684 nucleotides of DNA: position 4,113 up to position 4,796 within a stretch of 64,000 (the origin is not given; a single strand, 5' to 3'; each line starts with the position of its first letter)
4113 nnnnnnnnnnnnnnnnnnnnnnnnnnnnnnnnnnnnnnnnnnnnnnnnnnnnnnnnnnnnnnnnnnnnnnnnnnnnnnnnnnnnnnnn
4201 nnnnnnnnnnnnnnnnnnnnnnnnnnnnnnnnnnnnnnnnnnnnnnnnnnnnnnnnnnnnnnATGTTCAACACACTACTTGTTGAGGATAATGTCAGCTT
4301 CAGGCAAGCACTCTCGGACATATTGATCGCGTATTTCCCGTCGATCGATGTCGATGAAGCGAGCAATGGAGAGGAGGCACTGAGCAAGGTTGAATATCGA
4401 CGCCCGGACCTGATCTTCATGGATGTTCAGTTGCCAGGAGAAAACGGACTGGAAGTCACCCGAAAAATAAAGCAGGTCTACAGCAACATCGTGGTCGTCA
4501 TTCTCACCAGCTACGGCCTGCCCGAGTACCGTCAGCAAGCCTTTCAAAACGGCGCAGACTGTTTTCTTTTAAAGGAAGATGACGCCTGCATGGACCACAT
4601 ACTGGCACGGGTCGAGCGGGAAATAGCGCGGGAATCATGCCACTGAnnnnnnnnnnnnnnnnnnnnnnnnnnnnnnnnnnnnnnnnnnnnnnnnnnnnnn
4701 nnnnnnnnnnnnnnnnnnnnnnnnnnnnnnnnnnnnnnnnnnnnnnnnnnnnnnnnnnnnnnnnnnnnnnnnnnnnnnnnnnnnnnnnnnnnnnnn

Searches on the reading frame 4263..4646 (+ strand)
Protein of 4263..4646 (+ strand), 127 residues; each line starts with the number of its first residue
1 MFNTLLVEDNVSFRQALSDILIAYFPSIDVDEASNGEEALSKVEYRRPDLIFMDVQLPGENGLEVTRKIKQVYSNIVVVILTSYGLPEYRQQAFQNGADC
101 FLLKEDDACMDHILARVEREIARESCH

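Call 8: search_protein_families(library=pfam, proteins=[window:4263-4646:+], max_evalue=0.01)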
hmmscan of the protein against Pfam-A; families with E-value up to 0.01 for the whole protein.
window:4263-4646:+ (127 aa): 1 family
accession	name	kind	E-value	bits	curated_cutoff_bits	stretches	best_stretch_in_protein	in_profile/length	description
PF00072.30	Response_reg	-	6.6e-24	84.7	30.2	1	5-105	2-100/111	Response regulator receiver domain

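Call 10: find_encoding_contigs(protein=window:4263-4646:+, flank=3000, max_places=10)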
Protein window:4263-4646:+ (127 aa): no gene with exactly this product is on record in the collection.

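Call 11: find_homologous_proteins(query=window:4263-4646:+, max_evalue=1e-20)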
Query window:4263-4646:+ (127 aa): 954 proteins with E <= 1e-20 among 2814 candidates; the best 120 are listed.
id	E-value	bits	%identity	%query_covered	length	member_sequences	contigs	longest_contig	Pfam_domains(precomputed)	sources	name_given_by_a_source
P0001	5.6e-70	251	91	100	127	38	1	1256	PF00072.31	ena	-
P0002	4.1e-68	245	89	100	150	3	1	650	PF00072.31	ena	-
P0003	1.7e-65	236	89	97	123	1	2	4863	PF00072.31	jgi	jgi:CheY-like chemotaxis protein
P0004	4.5e-65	235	89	97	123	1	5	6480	PF00072.31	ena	-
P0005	5.1e-65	235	85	100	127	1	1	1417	PF00072.31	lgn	-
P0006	1.2e-64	234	88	97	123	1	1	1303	PF00072.31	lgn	-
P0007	5.8e-64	231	88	97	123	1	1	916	PF00072.31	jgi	jgi:CheY-like chemotaxis protein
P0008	6.3e-64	231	88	97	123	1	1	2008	PF00072.31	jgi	jgi:CheY-like chemotaxis protein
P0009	8.1e-64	231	88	97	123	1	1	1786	PF00072.31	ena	-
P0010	3.8e-61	222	81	100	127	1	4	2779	PF00072.31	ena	-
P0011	4.8e-61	222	81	100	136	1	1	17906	PF00072.31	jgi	-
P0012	5.2e-61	222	80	100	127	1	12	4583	PF00072.31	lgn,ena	-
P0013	6.7e-61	221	80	100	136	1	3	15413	PF00072.31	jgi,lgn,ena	jgi:CheY-like chemotaxis protein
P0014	1.4e-60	220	80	100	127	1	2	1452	PF00072.31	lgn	-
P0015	1.9e-60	220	83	98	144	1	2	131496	PF00072.31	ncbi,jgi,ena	jgi:CheY-like chemotaxis protein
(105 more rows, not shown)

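Call 15: find_encoding_contigs(protein=P0015, flank=5000, max_places=4)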
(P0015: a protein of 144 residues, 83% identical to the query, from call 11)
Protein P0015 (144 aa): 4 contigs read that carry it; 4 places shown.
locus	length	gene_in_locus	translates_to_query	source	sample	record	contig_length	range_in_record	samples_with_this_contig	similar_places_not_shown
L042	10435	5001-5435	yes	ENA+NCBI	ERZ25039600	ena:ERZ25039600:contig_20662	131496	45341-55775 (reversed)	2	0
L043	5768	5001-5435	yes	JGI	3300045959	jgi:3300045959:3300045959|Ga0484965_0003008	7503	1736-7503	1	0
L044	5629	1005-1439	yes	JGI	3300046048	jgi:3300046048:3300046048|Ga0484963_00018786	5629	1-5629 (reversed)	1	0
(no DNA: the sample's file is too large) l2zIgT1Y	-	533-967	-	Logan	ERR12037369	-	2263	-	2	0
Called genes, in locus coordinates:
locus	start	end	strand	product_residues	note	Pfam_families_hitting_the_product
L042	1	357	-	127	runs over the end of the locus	PF19838:LptD_2 (weak)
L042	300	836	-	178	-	-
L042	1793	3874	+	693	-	PF00989:PAS (weak), PF08448:PAS_4 (weak), PF13426:PAS_9, PF24820:Diguanyl_cycl_sensor, PF00989:PAS, PF13426:PAS_9, PF00512:HisKA, PF02518:HATPase_c, +4 more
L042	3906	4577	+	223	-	PF00072:Response_reg, PF00486:Trans_reg_C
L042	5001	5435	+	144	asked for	PF00072:Response_reg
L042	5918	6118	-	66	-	-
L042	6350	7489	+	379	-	PF25917:BSH_RND (weak), PF25973:BSH_CzcB, PF25989:YknX_C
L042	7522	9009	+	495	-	PF00873:ACR_tran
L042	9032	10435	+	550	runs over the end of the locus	PF00873:ACR_tran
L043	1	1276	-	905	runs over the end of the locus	PF19838:LptD_2, PF04453:LptD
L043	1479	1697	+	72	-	-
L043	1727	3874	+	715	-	PF00989:PAS (weak), PF13188:PAS_8 (weak), PF13426:PAS_9, PF24820:Diguanyl_cycl_sensor, PF00989:PAS, PF13426:PAS_9, PF00512:HisKA, PF02518:HATPase_c, +4 more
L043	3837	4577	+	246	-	PF00072:Response_reg, PF00486:Trans_reg_C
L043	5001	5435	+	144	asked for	PF00072:Response_reg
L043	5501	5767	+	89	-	?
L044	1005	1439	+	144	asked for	PF00072:Response_reg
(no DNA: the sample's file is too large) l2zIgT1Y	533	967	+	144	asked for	PF00072:Response_reg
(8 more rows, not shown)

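Call 16: find_encoding_contigs(protein=P0004, flank=5000, max_places=5)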
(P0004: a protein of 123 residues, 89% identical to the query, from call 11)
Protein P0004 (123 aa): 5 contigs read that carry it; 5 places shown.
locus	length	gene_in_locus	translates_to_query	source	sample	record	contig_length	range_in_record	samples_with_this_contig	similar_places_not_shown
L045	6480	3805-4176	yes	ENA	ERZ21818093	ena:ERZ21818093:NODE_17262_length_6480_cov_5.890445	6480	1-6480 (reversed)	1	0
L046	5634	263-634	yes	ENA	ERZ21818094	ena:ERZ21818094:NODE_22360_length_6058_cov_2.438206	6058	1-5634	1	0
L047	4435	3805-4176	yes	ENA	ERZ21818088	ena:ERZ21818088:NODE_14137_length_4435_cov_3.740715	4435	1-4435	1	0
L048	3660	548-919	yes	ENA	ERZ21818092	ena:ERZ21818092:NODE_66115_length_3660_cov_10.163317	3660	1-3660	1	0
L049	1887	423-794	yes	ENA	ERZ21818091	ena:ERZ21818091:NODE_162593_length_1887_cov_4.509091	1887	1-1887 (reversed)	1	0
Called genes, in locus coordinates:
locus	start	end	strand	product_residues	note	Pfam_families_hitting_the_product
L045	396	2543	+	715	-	PF00989:PAS, PF13188:PAS_8 (weak), PF13426:PAS_9, PF24820:Diguanyl_cycl_sensor (weak), PF00989:PAS, PF13426:PAS_9, PF00512:HisKA, PF02518:HATPase_c, +2 more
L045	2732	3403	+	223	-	PF00072:Response_reg, PF00486:Trans_reg_C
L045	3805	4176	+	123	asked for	PF00072:Response_reg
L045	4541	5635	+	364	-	PF04055:Radical_SAM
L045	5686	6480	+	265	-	?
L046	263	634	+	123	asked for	PF00072:Response_reg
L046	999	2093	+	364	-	PF04055:Radical_SAM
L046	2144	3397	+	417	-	PF05221:AdoHcyase, PF02826:2-Hacid_dh_C, PF00670:AdoHcyase_NAD, PF07991:KARI_N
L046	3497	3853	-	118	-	-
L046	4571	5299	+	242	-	-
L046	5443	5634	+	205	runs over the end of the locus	?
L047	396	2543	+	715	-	PF00989:PAS, PF13188:PAS_8 (weak), PF13426:PAS_9, PF24820:Diguanyl_cycl_sensor (weak), PF00989:PAS, PF13426:PAS_9, PF00512:HisKA, PF02518:HATPase_c, +2 more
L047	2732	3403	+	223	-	PF00072:Response_reg, PF00486:Trans_reg_C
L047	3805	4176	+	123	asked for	PF00072:Response_reg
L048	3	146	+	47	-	?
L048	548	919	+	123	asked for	PF00072:Response_reg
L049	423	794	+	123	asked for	PF00072:Response_reg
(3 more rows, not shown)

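Call 17: find_encoding_contigs(protein=P0001, flank=5000, max_places=3)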
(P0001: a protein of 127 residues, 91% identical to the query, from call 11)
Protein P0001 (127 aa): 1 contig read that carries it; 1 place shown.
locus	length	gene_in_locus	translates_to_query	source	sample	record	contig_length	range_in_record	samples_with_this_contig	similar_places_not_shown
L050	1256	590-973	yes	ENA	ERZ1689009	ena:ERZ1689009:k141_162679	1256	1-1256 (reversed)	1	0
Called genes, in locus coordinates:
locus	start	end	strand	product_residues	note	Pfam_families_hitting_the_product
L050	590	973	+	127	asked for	PF00072:Response_reg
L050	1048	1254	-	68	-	?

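Call 26: find_encoding_contigs(protein=P0122, flank=10000, max_places=10)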
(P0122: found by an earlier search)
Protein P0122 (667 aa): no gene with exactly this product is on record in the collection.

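Call 27: find_encoding_contigs(protein=P0137, flank=10000, max_places=4)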
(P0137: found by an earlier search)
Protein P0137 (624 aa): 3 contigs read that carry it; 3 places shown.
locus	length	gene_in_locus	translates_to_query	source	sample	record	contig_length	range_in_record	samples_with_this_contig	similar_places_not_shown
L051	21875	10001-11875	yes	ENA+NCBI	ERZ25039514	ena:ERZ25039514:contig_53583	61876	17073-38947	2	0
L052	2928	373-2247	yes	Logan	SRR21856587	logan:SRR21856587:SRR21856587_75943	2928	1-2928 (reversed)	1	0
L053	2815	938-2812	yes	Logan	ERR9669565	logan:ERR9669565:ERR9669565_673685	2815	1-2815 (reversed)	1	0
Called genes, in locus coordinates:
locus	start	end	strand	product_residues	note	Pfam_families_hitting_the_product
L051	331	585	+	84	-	PF17803:Cadherin_4, PF17892:Cadherin_5, PF17963:Big_9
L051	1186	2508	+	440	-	PF00005:ABC_tran, PF03379:CcmB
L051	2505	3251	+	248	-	PF01578:Cytochrom_C_asm, PF27518:CcmC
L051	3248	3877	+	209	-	PF04995:CcmD, PF03100:CcmE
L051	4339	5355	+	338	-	PF01578:Cytochrom_C_asm, PF16327:CcmF_C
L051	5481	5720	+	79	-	PF16327:CcmF_C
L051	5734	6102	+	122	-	PF16327:CcmF_C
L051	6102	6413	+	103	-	-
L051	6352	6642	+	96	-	PF08534:Redoxin (weak)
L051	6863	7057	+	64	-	PF03918:CcmH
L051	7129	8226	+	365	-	PF07719:TPR_2 (faint), PF25063:ARM_TT21_C (faint), PF23914:TPR_CcmH_CycH, PF00515:TPR_1 (faint)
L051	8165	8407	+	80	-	PF23892:Ig_CycH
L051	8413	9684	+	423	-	PF03403:PAF-AH_p_II (faint), PF12740:PETase (weak)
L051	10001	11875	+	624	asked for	PF10110:GPDPase_memb, PF03009:GDPD, PF13653:GDPD_2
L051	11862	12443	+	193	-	-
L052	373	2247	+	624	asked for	PF10110:GPDPase_memb, PF03009:GDPD, PF13653:GDPD_2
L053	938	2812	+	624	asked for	PF10110:GPDPase_memb, PF03009:GDPD, PF13653:GDPD_2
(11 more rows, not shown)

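Call 28: find_encoding_contigs(protein=P0005, flank=3000, max_places=3)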
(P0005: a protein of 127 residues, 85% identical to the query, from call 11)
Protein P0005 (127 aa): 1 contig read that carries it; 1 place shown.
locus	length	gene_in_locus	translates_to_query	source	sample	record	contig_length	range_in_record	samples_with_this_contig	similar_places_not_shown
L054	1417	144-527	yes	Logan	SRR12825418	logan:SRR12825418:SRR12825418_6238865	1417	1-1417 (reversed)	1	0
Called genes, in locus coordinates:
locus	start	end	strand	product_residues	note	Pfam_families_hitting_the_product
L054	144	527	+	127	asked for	PF00072:Response_reg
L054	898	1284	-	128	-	PF07635:PSCyt1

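Call 29: find_encoding_contigs(protein=P0002, flank=3000, max_places=3)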
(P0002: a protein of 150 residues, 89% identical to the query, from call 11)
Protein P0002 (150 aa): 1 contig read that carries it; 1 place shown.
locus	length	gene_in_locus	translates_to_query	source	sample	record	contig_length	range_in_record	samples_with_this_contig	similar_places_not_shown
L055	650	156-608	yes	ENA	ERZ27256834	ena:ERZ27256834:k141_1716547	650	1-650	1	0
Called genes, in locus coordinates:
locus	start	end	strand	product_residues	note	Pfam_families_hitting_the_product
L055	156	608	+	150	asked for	PF00072:Response_reg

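Call 33: list_cluster_members(proteins=[P0001, window:4263-4643:+, window:814-2979:+, window:2921-3661:+, window:4724-6157:-])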
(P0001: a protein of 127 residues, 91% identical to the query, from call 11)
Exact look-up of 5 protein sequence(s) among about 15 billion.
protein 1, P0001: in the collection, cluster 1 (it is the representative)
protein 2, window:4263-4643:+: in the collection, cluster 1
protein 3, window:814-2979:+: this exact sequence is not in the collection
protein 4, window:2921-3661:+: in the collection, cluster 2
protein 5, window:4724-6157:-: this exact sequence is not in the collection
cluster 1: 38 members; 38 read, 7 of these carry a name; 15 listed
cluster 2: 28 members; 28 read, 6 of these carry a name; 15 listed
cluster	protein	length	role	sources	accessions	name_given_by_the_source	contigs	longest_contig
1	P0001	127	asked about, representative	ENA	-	-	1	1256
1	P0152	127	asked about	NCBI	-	-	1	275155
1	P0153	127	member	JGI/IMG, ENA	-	DNA-binding NarL/FixJ family response regulator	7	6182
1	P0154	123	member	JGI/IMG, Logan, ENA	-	CheY-like chemotaxis protein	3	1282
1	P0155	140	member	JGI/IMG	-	DNA-binding NarL/FixJ family response regulator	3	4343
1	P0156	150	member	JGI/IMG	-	CheY-like chemotaxis protein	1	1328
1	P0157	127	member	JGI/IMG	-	DNA-binding NarL/FixJ family response regulator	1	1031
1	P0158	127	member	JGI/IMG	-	DNA-binding NarL/FixJ family response regulator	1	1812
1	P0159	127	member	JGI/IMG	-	CheY-like chemotaxis protein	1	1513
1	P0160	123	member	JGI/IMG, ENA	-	-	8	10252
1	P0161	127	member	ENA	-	-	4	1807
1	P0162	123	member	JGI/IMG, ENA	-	-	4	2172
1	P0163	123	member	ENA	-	-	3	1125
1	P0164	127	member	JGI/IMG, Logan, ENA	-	-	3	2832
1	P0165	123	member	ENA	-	-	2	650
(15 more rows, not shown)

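Call 34: find_encoding_contigs(protein=P0153, flank=1500, max_places=10)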
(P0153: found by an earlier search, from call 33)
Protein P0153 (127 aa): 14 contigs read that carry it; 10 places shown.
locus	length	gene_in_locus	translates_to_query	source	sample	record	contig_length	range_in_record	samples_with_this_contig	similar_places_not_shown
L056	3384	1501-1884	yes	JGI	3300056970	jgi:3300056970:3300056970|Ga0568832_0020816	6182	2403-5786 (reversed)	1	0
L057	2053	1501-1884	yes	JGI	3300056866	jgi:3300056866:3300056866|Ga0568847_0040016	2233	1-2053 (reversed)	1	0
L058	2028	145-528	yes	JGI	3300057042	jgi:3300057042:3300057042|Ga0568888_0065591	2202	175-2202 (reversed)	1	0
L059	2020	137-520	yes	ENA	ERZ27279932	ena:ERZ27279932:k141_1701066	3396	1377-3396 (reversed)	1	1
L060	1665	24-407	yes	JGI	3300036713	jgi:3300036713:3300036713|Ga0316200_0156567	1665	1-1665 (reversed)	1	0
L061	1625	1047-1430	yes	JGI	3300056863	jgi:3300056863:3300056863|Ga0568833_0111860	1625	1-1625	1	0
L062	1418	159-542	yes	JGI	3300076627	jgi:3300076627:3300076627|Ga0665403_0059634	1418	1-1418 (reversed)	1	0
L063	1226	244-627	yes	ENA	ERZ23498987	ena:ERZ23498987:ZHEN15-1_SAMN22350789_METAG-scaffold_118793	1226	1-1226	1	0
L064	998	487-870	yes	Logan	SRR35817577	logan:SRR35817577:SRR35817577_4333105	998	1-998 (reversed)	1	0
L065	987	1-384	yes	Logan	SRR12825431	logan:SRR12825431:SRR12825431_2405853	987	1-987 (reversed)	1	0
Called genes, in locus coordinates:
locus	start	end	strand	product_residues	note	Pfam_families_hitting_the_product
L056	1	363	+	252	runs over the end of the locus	?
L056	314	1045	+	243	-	PF00072:Response_reg, PF00486:Trans_reg_C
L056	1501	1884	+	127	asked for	PF00072:Response_reg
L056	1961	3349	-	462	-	PF08448:PAS_4 (weak), PF00158:Sigma54_activat, PF14532:Sigma54_activ_2, PF00004:AAA (weak), PF07728:AAA_5 (faint), PF25601:AAA_lid_14, PF02954:HTH_8, PF18024:HTH_50 (weak)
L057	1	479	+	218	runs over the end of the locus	?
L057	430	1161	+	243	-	PF00072:Response_reg, PF00486:Trans_reg_C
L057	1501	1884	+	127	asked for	PF00072:Response_reg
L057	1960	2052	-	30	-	?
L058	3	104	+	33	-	?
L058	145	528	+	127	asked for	PF00072:Response_reg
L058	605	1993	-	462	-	PF08448:PAS_4 (weak), PF00158:Sigma54_activat, PF14532:Sigma54_activ_2, PF00004:AAA (weak), PF07728:AAA_5 (faint), PF25601:AAA_lid_14, PF02954:HTH_8, PF18024:HTH_50 (weak)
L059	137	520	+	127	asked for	PF00072:Response_reg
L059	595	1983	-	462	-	PF08448:PAS_4 (weak), PF00158:Sigma54_activat, PF14532:Sigma54_activ_2, PF00004:AAA (weak), PF07728:AAA_5 (faint), PF25601:AAA_lid_14, PF02954:HTH_8, PF18024:HTH_50 (weak)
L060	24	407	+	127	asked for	PF00072:Response_reg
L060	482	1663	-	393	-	?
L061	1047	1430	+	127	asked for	PF00072:Response_reg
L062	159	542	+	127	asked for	PF00072:Response_reg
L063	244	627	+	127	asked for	PF00072:Response_reg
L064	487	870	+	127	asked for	PF00072:Response_reg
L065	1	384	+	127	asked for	PF00072:Response_reg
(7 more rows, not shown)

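Call 46: find_encoding_contigs(protein=P0159, flank=1500, max_places=5)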
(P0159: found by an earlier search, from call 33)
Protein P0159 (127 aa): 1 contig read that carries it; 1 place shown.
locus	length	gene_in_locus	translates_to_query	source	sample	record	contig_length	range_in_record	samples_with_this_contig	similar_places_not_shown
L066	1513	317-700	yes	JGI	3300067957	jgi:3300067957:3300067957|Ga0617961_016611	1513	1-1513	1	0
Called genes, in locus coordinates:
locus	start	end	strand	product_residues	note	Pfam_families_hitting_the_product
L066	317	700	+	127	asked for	PF00072:Response_reg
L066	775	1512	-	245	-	?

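Call 47: find_encoding_contigs(protein=P0164, flank=1500, max_places=8)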
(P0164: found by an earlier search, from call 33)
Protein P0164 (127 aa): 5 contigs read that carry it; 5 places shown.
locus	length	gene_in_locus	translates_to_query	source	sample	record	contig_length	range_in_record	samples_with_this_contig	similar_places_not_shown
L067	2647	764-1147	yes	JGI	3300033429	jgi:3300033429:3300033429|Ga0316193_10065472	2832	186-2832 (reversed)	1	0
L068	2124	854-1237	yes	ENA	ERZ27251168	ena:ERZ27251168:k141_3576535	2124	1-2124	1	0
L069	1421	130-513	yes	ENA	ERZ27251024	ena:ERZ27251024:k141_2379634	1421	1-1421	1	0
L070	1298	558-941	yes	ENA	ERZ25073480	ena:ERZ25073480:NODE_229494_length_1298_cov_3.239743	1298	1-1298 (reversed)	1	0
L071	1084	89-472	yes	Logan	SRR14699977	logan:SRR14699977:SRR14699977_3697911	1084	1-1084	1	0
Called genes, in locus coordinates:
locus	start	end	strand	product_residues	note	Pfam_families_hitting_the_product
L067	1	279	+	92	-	?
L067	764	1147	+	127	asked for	PF00072:Response_reg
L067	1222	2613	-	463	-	PF08448:PAS_4 (weak), PF00158:Sigma54_activat, PF14532:Sigma54_activ_2, PF00004:AAA (weak), PF07728:AAA_5 (weak), PF25601:AAA_lid_14, PF02954:HTH_8, PF18024:HTH_50 (weak), +1 more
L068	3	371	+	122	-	?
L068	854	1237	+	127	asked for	PF00072:Response_reg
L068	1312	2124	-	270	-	?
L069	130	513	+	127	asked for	PF00072:Response_reg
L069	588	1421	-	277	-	?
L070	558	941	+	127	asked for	PF00072:Response_reg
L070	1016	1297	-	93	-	?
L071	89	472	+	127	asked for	PF00072:Response_reg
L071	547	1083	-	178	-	?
